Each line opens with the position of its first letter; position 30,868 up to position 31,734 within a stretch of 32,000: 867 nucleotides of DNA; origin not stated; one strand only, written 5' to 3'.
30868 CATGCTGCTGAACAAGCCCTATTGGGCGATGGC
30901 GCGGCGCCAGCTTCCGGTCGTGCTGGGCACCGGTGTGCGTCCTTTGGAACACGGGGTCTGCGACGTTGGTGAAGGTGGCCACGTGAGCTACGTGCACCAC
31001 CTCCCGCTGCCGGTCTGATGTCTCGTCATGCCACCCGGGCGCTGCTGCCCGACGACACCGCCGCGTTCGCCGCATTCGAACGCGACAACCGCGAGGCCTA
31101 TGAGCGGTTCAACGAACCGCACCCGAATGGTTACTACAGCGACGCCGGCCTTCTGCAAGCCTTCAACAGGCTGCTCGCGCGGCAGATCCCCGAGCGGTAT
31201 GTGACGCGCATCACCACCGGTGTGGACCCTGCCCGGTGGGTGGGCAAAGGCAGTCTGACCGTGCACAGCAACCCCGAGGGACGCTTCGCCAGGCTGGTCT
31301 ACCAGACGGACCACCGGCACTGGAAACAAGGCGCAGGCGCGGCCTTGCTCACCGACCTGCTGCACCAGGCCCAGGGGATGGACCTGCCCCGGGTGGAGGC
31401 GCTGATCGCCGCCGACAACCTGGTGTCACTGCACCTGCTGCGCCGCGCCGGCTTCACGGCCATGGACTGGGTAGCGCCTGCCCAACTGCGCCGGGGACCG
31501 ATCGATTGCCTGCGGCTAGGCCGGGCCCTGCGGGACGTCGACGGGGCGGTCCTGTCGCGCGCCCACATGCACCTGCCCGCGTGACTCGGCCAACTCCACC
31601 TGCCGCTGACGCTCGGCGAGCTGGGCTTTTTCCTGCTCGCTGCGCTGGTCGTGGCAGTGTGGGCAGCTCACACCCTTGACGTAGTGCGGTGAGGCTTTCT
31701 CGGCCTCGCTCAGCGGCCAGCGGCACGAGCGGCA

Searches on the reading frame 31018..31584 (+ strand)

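Call 89: search_protein_families(library=pfam, proteins=[window:31018-31584:+], max_evalue=0.0001)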
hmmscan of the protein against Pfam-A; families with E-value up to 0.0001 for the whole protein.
window:31018-31584:+ (188 aa): 2 families
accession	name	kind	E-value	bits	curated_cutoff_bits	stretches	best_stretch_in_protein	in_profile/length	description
PF13302.13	Acetyltransf_3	-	2.9e-09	38.2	25.4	1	7-147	5-138/138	Acetyltransferase (GNAT) domain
PF00583.31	Acetyltransf_1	-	5.6e-06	27.1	20.7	1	74-146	44-116/116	Acetyltransferase (GNAT) family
